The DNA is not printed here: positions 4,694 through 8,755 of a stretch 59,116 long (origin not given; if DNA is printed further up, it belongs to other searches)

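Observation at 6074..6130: PolC without its internal proofreading exonuclease domain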

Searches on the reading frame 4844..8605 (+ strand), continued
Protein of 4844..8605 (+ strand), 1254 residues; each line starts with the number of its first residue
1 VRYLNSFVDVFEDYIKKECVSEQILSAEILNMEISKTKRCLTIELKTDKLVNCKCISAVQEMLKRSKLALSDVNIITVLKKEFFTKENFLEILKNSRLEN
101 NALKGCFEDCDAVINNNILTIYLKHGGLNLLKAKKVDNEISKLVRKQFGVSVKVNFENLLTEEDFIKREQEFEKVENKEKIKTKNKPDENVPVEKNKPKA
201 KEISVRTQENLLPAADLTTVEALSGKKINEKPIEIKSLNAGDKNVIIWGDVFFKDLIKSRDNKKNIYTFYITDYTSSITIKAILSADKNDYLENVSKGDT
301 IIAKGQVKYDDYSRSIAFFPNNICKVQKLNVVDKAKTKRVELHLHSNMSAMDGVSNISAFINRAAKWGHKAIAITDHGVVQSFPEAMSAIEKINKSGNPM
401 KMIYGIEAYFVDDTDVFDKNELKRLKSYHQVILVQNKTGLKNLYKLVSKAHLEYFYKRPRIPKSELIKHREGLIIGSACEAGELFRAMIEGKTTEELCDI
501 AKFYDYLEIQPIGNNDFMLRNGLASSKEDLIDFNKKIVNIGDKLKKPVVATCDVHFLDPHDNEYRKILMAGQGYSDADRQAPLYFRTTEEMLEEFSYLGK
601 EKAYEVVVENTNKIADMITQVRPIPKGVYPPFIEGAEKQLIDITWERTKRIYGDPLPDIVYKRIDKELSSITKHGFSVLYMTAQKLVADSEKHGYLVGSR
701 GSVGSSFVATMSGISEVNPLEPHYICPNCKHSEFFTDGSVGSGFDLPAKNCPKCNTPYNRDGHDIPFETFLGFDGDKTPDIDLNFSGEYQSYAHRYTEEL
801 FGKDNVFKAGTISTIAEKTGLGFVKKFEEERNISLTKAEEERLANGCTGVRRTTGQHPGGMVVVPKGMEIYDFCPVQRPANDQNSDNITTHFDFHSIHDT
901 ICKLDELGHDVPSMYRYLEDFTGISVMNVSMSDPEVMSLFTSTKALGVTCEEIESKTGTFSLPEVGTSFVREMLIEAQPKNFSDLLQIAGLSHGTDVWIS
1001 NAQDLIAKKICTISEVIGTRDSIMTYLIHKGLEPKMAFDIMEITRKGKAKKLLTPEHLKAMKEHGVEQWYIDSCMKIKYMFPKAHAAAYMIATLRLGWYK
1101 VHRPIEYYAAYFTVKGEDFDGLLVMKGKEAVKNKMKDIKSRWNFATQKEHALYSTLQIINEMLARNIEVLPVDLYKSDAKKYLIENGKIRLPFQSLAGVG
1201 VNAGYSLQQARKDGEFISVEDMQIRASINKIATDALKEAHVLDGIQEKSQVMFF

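Call 8: find_related_loci(query=window:4844-8605:+, collection=genome_contigs, flank=10000)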
Query window:4844-8605:+ (1254 aa) in genome_contigs; peptide patterns used: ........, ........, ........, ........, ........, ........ (x = any residue, [..] = any of these).
599 stretches matched a pattern (row limit reached: there are more); 467 encode a relative of the query (tblastn E <= 1e-3); the best 80 are kept; 80 distinct loci.
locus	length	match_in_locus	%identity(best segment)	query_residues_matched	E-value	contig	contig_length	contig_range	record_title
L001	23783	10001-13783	64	4-1254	0e+0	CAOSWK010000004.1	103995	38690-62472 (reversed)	MAG TPA_asm: uncultured Eubacteriales bacterium isolate MGBC113434 genome assembly, contig: MGBC113434.4, whole genome s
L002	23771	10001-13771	63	4-1254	0e+0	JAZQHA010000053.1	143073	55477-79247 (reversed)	MAG: Acutalibacteraceae bacterium isolate T1900044629_TS20190095.MAGScoT_cleanbin_000018 SGB_998_k141_1675464, whole gen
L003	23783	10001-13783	64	4-1254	0e+0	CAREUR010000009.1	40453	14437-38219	MAG TPA_asm: uncultured Eubacteriales bacterium isolate MGBC113193 genome assembly, contig: MGBC113193.9, whole genome s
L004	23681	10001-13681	65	29-1254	0e+0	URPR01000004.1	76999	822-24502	uncultured Ruminococcaceae bacterium isolate UMGS1224 genome assembly, contig: NODE_59_length_76999_cov_3.686291, whole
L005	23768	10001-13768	64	4-1254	0e+0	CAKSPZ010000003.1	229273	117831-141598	MAG: uncultured Eubacteriales bacterium isolate REFINED_METABAT215_TOP10_CONTIGS_1500_ASSEMBLY_K77_MERGED__Hadza_MoBio_h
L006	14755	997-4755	62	5-1254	0e+0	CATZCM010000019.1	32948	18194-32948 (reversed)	MAG TPA_asm: uncultured Eubacteriales bacterium isolate ERR9762707_bin.21_MetaWRAP_v1.3_MAG genome assembly, contig: ERZ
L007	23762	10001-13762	62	4-1254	0e+0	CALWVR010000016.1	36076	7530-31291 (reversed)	MAG: uncultured Clostridia bacterium isolate E14__bin35 genome assembly, contig: E14__k127_249074, whole genome shotgun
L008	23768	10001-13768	62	1-1254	0e+0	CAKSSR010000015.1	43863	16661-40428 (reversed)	MAG: uncultured Eubacteriales bacterium isolate REFINED_METABAT215_TOP10_CONTIGS_1500_ASSEMBLY_K77_MERGED__Hadza_PheChl_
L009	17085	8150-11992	60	4-1254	0e+0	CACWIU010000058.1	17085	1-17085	MAG: uncultured Ruminococcus sp. isolate RUG10622 genome assembly, contig: RUG10622_asm_58, whole genome shotgun sequenc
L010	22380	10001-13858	60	4-1254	0e+0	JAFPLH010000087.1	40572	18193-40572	MAG: Clostridia bacterium isolate RGIG1247 Dairy_cattle_Rumen-3__c1958053, whole genome shotgun sequence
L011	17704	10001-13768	60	30-1254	0e+0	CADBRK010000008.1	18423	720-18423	MAG: uncultured Ruminococcus sp. isolate RUG14234 genome assembly, contig: RUG14234_asm_8, whole genome shotgun sequence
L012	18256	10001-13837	58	3-1254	0e+0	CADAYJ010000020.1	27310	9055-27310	MAG: uncultured Ruminococcus sp. isolate RUG13733 genome assembly, contig: RUG13733_asm_20, whole genome shotgun sequenc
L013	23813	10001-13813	56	3-1254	0e+0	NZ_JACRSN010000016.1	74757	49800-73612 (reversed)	Yeguia hominis strain NSJ-40 M1_ctg016, whole genome shotgun sequence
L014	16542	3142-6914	61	4-1254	0e+0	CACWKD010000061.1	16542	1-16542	MAG: uncultured Ruminococcus sp. isolate RUG10651 genome assembly, contig: RUG10651_asm_61, whole genome shotgun sequenc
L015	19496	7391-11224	57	4-1254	0e+0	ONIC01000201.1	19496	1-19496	uncultured Clostridiales bacterium isolate RUG322 genome assembly, contig: k87_61227810, whole genome shotgun sequence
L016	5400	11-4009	78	119-1254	0e+0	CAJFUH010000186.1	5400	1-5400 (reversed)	uncultured Clostridia bacterium isolate Coassembly_mag_338 genome assembly, contig: MAGpy_11413_min2k_bin_338_fak87_1588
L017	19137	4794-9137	77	4-1254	0e+0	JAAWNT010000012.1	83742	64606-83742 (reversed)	MAG: Clostridiales bacterium isolate ABMPRH_110_1 SL341409_scaffold_328, whole genome shotgun sequence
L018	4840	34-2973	66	292-1254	0e+0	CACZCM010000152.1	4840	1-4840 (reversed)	MAG: uncultured Ruminococcus sp. isolate RUG12488 genome assembly, contig: RUG12488_asm_152, whole genome shotgun sequen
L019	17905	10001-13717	54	5-1254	0e+0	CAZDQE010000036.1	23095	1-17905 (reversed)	MAG TPA_asm: uncultured Eubacteriales bacterium isolate SRP315200_co1_962 genome assembly, contig: NODE_3756_length_2309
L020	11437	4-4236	76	39-1254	0e+0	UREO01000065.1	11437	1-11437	uncultured Ruminococcaceae bacterium isolate UMGS926 genome assembly, contig: NODE_339_length_11437_cov_13.689949, whole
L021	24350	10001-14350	76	1-1254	0e+0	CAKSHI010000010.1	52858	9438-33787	MAG: uncultured Eubacteriales bacterium isolate REFINED_METABAT215_TOP10_CONTIGS_1500_ASSEMBLY_K77_MERGED__Hadza_MoBio_h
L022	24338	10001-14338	75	4-1254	0e+0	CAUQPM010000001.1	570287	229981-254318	MAG TPA_asm: uncultured Oscillospiraceae bacterium isolate ERR9968766_bin.1_MetaWRAP_v1.3_MAG genome assembly, contig: E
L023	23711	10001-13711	55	7-1254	0e+0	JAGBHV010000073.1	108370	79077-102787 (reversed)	MAG: Clostridia bacterium isolate RGIG9132 Water_deer_Rectum.Co__c1122587, whole genome shotgun sequence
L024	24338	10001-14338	74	4-1254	0e+0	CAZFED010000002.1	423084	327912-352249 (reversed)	MAG TPA_asm: uncultured Caproiciproducens sp. isolate SRP302447_co2_375 genome assembly, contig: NODE_54_length_423084_c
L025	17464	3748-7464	54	9-1254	0e+0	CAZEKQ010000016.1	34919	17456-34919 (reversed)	MAG TPA_asm: uncultured Eubacteriales bacterium isolate SRP192927_co8_261 genome assembly, contig: NODE_883_length_34919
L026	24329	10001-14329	76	20-1254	0e+0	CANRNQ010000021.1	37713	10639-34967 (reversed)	MAG: uncultured Clostridia bacterium isolate Lapin-021__bin44 genome assembly, contig: Lapin-021__NODE_1257_length_37713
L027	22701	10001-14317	75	4-1254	0e+0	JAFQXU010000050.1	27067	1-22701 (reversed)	MAG: Clostridia bacterium isolate RGIG2248 Goat_Duodenum-1__c424290, whole genome shotgun sequence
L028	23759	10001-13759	53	10-1254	0e+0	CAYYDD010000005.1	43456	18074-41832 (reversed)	MAG TPA_asm: uncultured Eubacteriales bacterium isolate SRP315200_co2_145 genome assembly, contig: NODE_352_length_43456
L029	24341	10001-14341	74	4-1254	0e+0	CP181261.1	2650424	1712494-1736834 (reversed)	MAG: Clostridium sp. isolate UW_FK_CAPRO3_1 chromosome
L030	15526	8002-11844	53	2-1254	0e+0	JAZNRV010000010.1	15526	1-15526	MAG: Acutalibacteraceae bacterium isolate T1900044813_TS20190279.MAGScoT_cleanbin_000004 SGB_2801_k141_3326363, whole ge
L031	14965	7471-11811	75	3-1254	0e+0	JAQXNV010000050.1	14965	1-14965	MAG: Oscillospiraceae bacterium isolate SUG1362 k141_6005933, whole genome shotgun sequence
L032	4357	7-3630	54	36-1254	0e+0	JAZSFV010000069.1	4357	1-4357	MAG: Acutalibacteraceae bacterium isolate T1900044580_TS20190046.MAGScoT_cleanbin_000063 SGB_558_k141_509587, whole geno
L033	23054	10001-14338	75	4-1254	0e+0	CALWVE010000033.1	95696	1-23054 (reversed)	MAG: uncultured Clostridia bacterium isolate E13__bin199 genome assembly, contig: E13__k127_3016175, whole genome shotgu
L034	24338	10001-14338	75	4-1254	0e+0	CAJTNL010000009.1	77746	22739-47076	MAG TPA_asm: uncultured Eubacteriales bacterium isolate MGBC103718 genome assembly, contig: MGBC103718.9, whole genome s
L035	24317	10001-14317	75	11-1254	0e+0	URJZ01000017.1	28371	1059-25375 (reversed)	uncultured Ruminococcaceae bacterium isolate UMGS1071 genome assembly, contig: NODE_783_length_28371_cov_4.699004, whole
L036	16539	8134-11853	54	5-1254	0e+0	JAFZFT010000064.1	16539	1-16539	MAG: Clostridia bacterium isolate RGIG7726 Water_buffalos_Rectum-3__c159879, whole genome shotgun sequence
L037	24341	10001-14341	73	4-1254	0e+0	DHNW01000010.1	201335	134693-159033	MAG TPA_asm: Ruminococcaceae bacterium UBA5406 UBA5406_contig_561, whole genome shotgun sequence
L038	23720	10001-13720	53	5-1254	0e+0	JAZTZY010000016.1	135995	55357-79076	MAG: Acutalibacteraceae bacterium isolate T1900045323_YK20190012.MAGScoT_cleanbin_000009 SGB_6390_k141_827945, whole gen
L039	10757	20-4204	73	63-1254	0e+0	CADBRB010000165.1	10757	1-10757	MAG: uncultured Ruminococcus sp. isolate RUG14223 genome assembly, contig: RUG14223_asm_165, whole genome shotgun sequen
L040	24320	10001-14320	74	4-1254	0e+0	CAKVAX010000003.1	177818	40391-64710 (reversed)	MAG: uncultured Eubacteriales bacterium isolate REFINED_METABAT215_TOP10_CONTIGS_1500_ASSEMBLY_K77_MERGED__Hadza_MoBio_h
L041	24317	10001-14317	74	4-1254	0e+0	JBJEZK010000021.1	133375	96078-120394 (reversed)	MAG: Acutalibacteraceae bacterium isolate PUUB38_bin.046 NODE_52_length_133375_cov_11.277738, whole genome shotgun seque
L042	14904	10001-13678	54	20-1254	0e+0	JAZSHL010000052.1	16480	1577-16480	MAG: Acutalibacteraceae bacterium isolate T1900044575_TS20190041.MAGScoT_cleanbin_000038 SGB_486_k141_599927, whole geno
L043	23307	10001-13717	53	6-1254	0e+0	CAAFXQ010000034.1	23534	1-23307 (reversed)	MAG TPA_asm: Clostridia bacterium, isolate HGM12744, WGS project CAAFXQ010000000 data, contig: SRS475647_65_k119_44110,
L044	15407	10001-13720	53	5-1254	0e+0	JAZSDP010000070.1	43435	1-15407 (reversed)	MAG: Acutalibacteraceae bacterium isolate T1900044596_TS20190062.MAGScoT_cleanbin_000041 SGB_667_k141_1035193, whole gen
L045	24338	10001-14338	75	4-1254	0e+0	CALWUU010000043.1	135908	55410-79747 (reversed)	MAG: uncultured Clostridia bacterium isolate E0_FAY__bin181 genome assembly, contig: E0_FAY__k127_2010687, whole genome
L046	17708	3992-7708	54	3-1254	0e+0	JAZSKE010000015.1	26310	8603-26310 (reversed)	MAG: Acutalibacteraceae bacterium isolate T1900044562_TS20190028.MAGScoT_cleanbin_000011 SGB_370_k141_266596, whole geno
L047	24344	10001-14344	73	2-1254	0e+0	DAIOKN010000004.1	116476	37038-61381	MAG TPA_asm: Clostridiales bacterium isolate CTOTU40081 NODE_98_length_116476_cov_5.978363, whole genome shotgun sequenc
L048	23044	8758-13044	74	5-1254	0e+0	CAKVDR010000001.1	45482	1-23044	MAG: uncultured Eubacteriales bacterium isolate REFINED_METABAT215_TOP10_CONTIGS_1500_ASSEMBLY_K77_MERGED__Hadza_MoBio_h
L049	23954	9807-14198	74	4-1254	0e+0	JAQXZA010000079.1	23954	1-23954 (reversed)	MAG: Clostridia bacterium isolate SUG1651 k141_177676, whole genome shotgun sequence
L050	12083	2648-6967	74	5-1254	0e+0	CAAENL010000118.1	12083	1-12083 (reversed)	MAG TPA_asm: Clostridia bacterium, isolate HGM12779, WGS project CAAENL010000000 data, contig: ERS537310_15_k99_98179, w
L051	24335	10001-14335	74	4-1254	0e+0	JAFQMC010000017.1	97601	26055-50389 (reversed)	MAG: Clostridia bacterium isolate RGIG1944 Goat_Cecum.Co__c1198494, whole genome shotgun sequence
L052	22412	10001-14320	74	4-1254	0e+0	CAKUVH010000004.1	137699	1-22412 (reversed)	MAG: uncultured Eubacteriales bacterium isolate REFINED_METABAT215_TOP10_CONTIGS_1500_ASSEMBLY_K77_MERGED__Hadza_MoBio_h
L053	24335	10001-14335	75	8-1254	0e+0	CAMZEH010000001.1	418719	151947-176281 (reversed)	MAG TPA_asm: uncultured Clostridia bacterium isolate SRR10912533_bin.64_metaWRAP_v1.3_MAG genome assembly, contig: ERZ14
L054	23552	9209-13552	72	4-1254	0e+0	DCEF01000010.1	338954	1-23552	MAG TPA_asm: Ruminococcaceae bacterium UBA1036 UBA1036_contig_156, whole genome shotgun sequence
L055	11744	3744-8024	74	4-1254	0e+0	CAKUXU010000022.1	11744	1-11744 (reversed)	MAG: uncultured Eubacteriales bacterium isolate REFINED_METABAT215_TOP10_CONTIGS_1500_ASSEMBLY_K77_MERGED__Hadza_PheChl_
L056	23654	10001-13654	53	28-1254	0e+0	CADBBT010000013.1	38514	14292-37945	MAG: Ruminococcaceae bacterium isolate RUG13829 genome assembly, contig: RUG13829_asm_13, whole genome shotgun sequence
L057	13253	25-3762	74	203-1254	0e+0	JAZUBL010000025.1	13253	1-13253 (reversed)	MAG: Acutalibacteraceae bacterium isolate T1900045317_YK20190006.MAGScoT_cleanbin_000029 SGB_6315_k141_418363, whole gen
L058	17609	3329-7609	73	24-1254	0e+0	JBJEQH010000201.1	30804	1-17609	MAG: Candidatus Heritagella sp. isolate LOHA27_bin.027 NODE_611_length_30804_cov_5.702462, whole genome shotgun sequence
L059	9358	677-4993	74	4-1254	0e+0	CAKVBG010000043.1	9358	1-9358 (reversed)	MAG: uncultured Eubacteriales bacterium isolate REFINED_METABAT215_TOP10_CONTIGS_1500_ASSEMBLY_K77_MERGED__Hadza_MoBio_h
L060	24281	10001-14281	73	4-1254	0e+0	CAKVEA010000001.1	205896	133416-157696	MAG: uncultured Eubacteriales bacterium isolate REFINED_METABAT215_TOP10_CONTIGS_1500_ASSEMBLY_K77_MERGED__Hadza_PheChl_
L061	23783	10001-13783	53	10-1254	0e+0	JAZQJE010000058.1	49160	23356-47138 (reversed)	MAG: Acutalibacteraceae bacterium isolate T1900044621_TS20190087.MAGScoT_cleanbin_000023 SGB_889_k141_1288402, whole gen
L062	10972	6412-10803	73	4-1254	0e+0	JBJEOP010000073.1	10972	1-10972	MAG: Acutalibacteraceae bacterium isolate LOHA31_bin.016 NODE_2892_length_10972_cov_5.560777, whole genome shotgun seque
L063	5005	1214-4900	53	18-1254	0e+0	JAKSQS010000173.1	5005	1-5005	MAG: Clostridia bacterium isolate Horse_feces235 MAG235_173, whole genome shotgun sequence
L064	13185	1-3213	73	376-1251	0e+0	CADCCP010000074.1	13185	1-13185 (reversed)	MAG: uncultured Ruminococcus sp. isolate RUG14527 genome assembly, contig: RUG14527_asm_74, whole genome shotgun sequenc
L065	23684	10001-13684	54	18-1254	0e+0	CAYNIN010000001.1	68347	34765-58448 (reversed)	MAG TPA_asm: uncultured Faecalibacterium sp. isolate SRP315200_co2_389 genome assembly, contig: NODE_104_length_68347_co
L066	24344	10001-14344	73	4-1254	0e+0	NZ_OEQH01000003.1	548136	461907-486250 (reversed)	Clostridium minihomine strain Marseille-P4642, whole genome shotgun sequence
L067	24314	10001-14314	73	7-1254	0e+0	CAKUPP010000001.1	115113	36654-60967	MAG: uncultured Eubacteriales bacterium isolate REFINED_METABAT215_TOP10_CONTIGS_1500_ASSEMBLY_K77_MERGED__Hadza_MoBio_h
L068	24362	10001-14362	74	4-1254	0e+0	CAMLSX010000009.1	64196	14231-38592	MAG: uncultured Clostridia bacterium isolate ERR4303155_bin.13_MetaWRAP_v1.1_MAG genome assembly, contig: NODE_285_lengt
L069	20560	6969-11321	73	4-1254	0e+0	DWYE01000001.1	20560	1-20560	MAG TPA_asm: Candidatus Anaeromassilibacillus stercoravium isolate ChiSjej5B23-4625 ChiSjej5B23M5__C1853_L20560_SAMN0800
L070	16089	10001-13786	51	10-1254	0e+0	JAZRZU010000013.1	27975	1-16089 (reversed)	MAG: Acutalibacteraceae bacterium isolate T1900044944_TS20190410.MAGScoT_cleanbin_000007 SGB_3475_k141_157411, whole gen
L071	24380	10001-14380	71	6-1254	0e+0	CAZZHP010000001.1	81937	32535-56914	MAG TPA_asm: uncultured Eubacteriales bacterium isolate binchicken_co323_452 genome assembly, contig: NODE_152_length_81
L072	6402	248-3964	53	6-1254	0e+0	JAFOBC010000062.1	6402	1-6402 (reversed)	MAG: Clostridia bacterium isolate RGIG306 Dairy_cattle_Colon-1__c113687, whole genome shotgun sequence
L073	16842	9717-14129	72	4-1254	0e+0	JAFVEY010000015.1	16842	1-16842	MAG: Clostridia bacterium isolate RGIG5109 Roe_deer_Rumen.Co__c278843, whole genome shotgun sequence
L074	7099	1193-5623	72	7-1254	0e+0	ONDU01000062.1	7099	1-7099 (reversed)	uncultured Clostridiales bacterium isolate RUG213 genome assembly, contig: scaffold_8610, whole genome shotgun sequence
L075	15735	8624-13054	72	7-1254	0e+0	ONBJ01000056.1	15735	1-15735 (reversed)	uncultured Clostridiales bacterium isolate RUG158 genome assembly, contig: scaffold_5235, whole genome shotgun sequence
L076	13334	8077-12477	72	4-1254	0e+0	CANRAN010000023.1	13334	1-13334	MAG: uncultured Clostridia bacterium isolate Lapin-026__bin18 genome assembly, contig: Lapin-026__NODE_5707_length_13334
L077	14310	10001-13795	52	6-1254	0e+0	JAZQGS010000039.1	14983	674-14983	MAG: Acutalibacteraceae bacterium isolate T1900044629_TS20190095.MAGScoT_cleanbin_000093 SGB_1006_k141_311657, whole gen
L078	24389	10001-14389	72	4-1254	0e+0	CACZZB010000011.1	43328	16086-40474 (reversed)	MAG: uncultured Ruminococcus sp. isolate RUG13073 genome assembly, contig: RUG13073_asm_11, whole genome shotgun sequenc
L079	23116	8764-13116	73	4-1254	0e+0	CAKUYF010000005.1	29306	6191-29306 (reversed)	MAG: uncultured Eubacteriales bacterium isolate REFINED_METABAT215_TOP10_CONTIGS_1500_ASSEMBLY_K77_MERGED__Hadza_MoBio_h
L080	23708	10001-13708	54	18-1254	0e+0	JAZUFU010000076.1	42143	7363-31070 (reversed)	MAG: Acutalibacteraceae bacterium isolate T1900045292_TH20190062.MAGScoT_cleanbin_000001 SGB_6039_k141_1371042, whole ge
